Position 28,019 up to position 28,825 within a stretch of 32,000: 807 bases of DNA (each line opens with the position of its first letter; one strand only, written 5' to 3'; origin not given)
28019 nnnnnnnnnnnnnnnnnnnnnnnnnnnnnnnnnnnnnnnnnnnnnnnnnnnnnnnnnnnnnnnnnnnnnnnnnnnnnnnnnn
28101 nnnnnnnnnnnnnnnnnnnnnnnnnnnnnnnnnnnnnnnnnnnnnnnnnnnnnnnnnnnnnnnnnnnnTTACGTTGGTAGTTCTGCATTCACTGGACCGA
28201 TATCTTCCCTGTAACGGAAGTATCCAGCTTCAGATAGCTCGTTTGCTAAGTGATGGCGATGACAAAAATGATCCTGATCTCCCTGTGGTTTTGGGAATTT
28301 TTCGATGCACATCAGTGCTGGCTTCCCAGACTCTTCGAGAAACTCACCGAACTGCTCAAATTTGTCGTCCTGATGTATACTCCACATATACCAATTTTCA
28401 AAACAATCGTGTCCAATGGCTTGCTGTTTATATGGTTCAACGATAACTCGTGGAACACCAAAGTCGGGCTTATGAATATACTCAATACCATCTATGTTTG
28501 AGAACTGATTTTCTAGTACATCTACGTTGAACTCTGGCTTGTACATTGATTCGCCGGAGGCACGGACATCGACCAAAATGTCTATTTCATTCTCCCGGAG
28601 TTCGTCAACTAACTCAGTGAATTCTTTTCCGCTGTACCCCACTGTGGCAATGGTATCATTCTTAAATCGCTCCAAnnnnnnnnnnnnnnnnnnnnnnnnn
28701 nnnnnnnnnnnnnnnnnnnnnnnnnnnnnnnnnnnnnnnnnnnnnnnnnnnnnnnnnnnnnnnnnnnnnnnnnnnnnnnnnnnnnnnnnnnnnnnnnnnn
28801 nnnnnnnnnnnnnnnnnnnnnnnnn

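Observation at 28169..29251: ParB/Srx N-terminal domain fused to DUF488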

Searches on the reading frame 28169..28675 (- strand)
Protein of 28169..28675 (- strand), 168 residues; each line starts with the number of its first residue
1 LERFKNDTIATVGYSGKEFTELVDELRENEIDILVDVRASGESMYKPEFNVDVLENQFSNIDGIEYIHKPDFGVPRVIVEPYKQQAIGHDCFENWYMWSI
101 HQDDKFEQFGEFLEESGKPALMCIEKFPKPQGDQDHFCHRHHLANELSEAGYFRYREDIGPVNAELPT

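Call 42: predict_structure(alignment_id=A2)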
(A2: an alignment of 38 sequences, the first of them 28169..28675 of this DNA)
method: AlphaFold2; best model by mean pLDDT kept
length: 168 residues; sequences in the alignment: 38
mean_pLDDT: 92.2   pTM: 0.87
mean pLDDT of the five models: 92.2, 91.9, 91.5, 91.3, 91.3
residues with pLDDT >= 90: 147; 70-90: 10; 50-70: 4; < 50: 7
segments of 3 or more residues with pLDDT < 50: 163-168
pLDDT, mean of each block of 10 residues (from residue 1): 76 95 97 97 89 97 97 96 96 97 94 96 96 95 98 95 48
secondary structure, 60 per line:
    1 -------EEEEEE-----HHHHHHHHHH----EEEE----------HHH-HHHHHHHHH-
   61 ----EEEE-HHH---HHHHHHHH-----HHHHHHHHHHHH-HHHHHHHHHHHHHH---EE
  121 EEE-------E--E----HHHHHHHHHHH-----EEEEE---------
elements in order: E8-13 H19-28 E33-36 H51-59 E65-68 H76-83 H89-100 H102-115 E119-123 H139-149 E155-159

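Call 45: fold_search(model_id=the predicted structure, library=pdb)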
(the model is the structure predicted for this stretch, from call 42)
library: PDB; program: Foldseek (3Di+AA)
matches with E <= 10: 1033; with E <= 0.001: 0
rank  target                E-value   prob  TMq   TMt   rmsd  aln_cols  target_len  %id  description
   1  9vis                  5.6e-03  0.69  0.33  0.31  11.2       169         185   13  Crystal strcture of adenosylcobinamide kinase/adenosylcobinamide phosphate guanylyltransferase CobU from Akkermansia muc (released 2025-10-08)
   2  3hh1_B                6.4e-03  0.98  0.40  0.54   6.0       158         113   13  The Structure of a Tetrapyrrole methylase family protein domain from Chlorobium tepidum TLS (released 2009-07-07)
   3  9vit_A                1.1e-02  0.51  0.31  0.30  12.1       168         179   12  Crystal strcture of adenosylcobinamide kinase/adenosylcobinamide phosphate guanylyltransferase CobU H49A from Akkerman (released 2025-10-08)
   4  3gxh_B                1.5e-02  0.72  0.35  0.37   7.3       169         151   14  Crystal structure of Putative phosphatase (DUF442) (YP_001181608.1) from SHEWANELLA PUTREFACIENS CN-32 at 1.40 A resol (released 2009-04-21)
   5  2i6i                  1.6e-02  0.98  0.40  0.42   5.7       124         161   14  crystal structures of the archaeal sulfolobus PTP-fold phosphatase (released 2007-03-13)
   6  3ro1                  1.9e-02  0.93  0.36  0.38   6.1       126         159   15  Crystal structure of the complex of the archaeal sulfolobus PTP-fold phosphatase with terpyridine platinum(II) (released 2011-10-05)
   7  8ykc_A                1.9e-02  0.51  0.33  0.31  12.1       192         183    5  Crystal structure of adenosylcobinamide kinase / adenosylcobinamide phosphate guanylyltransferase complexed with GDP (released 2025-01-01)
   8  3hh1_A                3.0e-02  0.93  0.41  0.55   5.8       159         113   12  The Structure of a Tetrapyrrole methylase family protein domain from Chlorobium tepidum TLS (released 2009-07-07)
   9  7mpc                  3.3e-02  0.98  0.43  0.45   5.9       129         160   16  Structure of SsoPTP bound to vanadate (released 2021-09-22)
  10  1g5r                  3.3e-02  0.28  0.29  0.31   8.1       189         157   10  THE THREE-DIMENSIONAL STRUCTURE OF ATP:CORRINOID ADENOSYLTRANSFERASE FROM SALMONELLA TYPHIMURIUM. APO FORM (released 2000-11-22)
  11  8zn6_E                3.7e-02  0.28  0.30  0.14   9.8       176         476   15  Crystal Structure of Designed Clock Protein KaiC (released 2025-04-16)
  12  9vit_C                4.0e-02  0.35  0.33  0.33  12.1       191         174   12  Crystal strcture of adenosylcobinamide kinase/adenosylcobinamide phosphate guanylyltransferase CobU H49A from Akkerman (released 2025-10-08)
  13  1c9k_A                4.2e-02  0.35  0.34  0.33   8.4       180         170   10  THE THREE DIMENSIONAL STRUCTURE OF ADENOSYLCOBINAMIDE KINASE/ ADENOSYLCOBINAMIDE PHOSPHATE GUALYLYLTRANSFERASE (COBU)  (released 1999-08-18)
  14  5k25_A                4.5e-02  0.63  0.33  0.35   9.0       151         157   14  Crystal structure of human phosphatase PRL-2 in complex with the ADP-bound Bateman domain of human magnesium transport (released 2016-10-12)
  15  3k0f_A                4.5e-02  0.18  0.25  0.13  12.1       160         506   11  Crystal structure of the phosphorylation-site double mutant T426A/T432A of the KaiC circadian clock protein (released 2010-03-31)
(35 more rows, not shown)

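Call 50: fold_search(model_id=the predicted structure, library=viral)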
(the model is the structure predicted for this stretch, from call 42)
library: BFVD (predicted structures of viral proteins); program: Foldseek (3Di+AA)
matches with E <= 10: 816; with E <= 0.001: 3
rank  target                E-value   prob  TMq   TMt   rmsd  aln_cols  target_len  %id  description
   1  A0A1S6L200            1.9e-04  1.00  0.55  0.32   6.4       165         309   14  (no name in the UniProt tables at hand)
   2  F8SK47                4.4e-04  1.00  0.55  0.61   4.7       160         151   15  Uncharacterized protein 174 [Pseudomonas phage PhiPA3]
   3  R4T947                5.7e-04  1.00  0.48  0.49  11.9       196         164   15  DUF488 domain-containing protein [Halogranum tailed virus 1]
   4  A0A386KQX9            2.0e-03  1.00  0.48  0.50   6.1       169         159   19  Uncharacterized protein [Microbacterium phage ValentiniPuff]
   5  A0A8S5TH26            3.6e-03  1.00  0.53  0.36   5.1       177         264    8  Uncharacterized protein [Myoviridae sp. ctIty1]
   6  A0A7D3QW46            2.7e-02  0.93  0.34  0.34   5.9       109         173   19  Protein-tyrosine phosphatase [Fadolivirus FV1/VV64]
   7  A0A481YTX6            4.0e-02  0.28  0.28  0.25   9.4       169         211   13  Thymidine kinase [Marseillevirus LCMAC102]
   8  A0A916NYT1            4.5e-02  0.54  0.29  0.31   6.8       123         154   15  Protein tyrosine phosphatase 1 [Mythimna separata entomopoxvirus 'L']
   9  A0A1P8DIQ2            5.1e-02  0.09  0.17  0.16  13.5       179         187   13  (no name in the UniProt tables at hand)
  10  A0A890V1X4            5.5e-02  0.25  0.31  0.21  13.7       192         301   14  AAA-ATPase [Microbacterium phage Shocker]
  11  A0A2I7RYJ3            6.2e-02  0.13  0.24  0.19  13.4       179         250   12  (no name in the UniProt tables at hand)
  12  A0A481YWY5            8.1e-02  0.51  0.43  0.35  10.7       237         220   10  TraB family protein [Marseillevirus LCMAC201]
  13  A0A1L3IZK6            8.1e-02  0.16  0.31  0.23  13.4       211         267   13  (no name in the UniProt tables at hand)
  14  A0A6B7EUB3            1.1e-01  0.41  0.37  0.37   6.8       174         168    9  (no name in the UniProt tables at hand)
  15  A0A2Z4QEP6            1.2e-01  0.11  0.24  0.22  10.6       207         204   14  dTMP kinase [Erwinia phage vB_EamM_Alexandra]
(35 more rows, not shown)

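Call 87: search_solved_structures(query=A2, max_evalue=1)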
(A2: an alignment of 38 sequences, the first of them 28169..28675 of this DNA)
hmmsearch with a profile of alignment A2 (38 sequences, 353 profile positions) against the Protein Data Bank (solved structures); distinct sequences matched with E-value up to 1: 32.
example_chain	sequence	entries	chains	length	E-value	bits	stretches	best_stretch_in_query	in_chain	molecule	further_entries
7ng0_A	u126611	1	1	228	2.4e-37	132.1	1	2-189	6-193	Nucleoid occlusion protein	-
7nfu_A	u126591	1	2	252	3.4e-37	131.6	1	2-189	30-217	Nucleoid occlusion protein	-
7ol9_A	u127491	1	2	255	4e-35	124.8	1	2-189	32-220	Nucleoid occlusion protein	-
1vz0_A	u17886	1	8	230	4e-32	114.9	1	3-193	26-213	Chromosome-partitioning protein Spo0J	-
7o0n_A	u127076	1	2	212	4.2e-32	114.8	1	2-191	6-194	ParB family protein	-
7bnk_A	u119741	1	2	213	5.4e-32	114.5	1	2-191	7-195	ParB family protein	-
4umk_A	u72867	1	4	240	1.1e-31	113.5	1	3-194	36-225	PROBABLE CHROMOSOME-PARTITIONING PROTEIN PARB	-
7bnr_A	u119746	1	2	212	1.1e-31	113.5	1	2-191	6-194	ParB family protein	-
6sdk_A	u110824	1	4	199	4.9e-31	111.3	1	2-191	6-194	Stage 0 sporulation protein J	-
6t1f_A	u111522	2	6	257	3.1e-24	88.9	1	14-192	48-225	Chromosome-partitioning protein ParB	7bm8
6y93_A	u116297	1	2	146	3e-11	46.2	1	81-190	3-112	Nucleoid occlusion protein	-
8qa8_A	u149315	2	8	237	1.2e-09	40.9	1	19-161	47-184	Transcriptional repressor protein KorB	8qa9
6s6h_A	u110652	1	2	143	9.7e-08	34.7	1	89-192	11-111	Chromosome-partitioning protein ParB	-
6ryk_A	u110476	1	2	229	3.7e-06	29.5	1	24-93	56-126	ParB-like nuclease domain protein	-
6ky4_A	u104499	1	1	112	0.00025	23.5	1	3-79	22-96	Sulfiredoxin, chloroplastic/mitochondrial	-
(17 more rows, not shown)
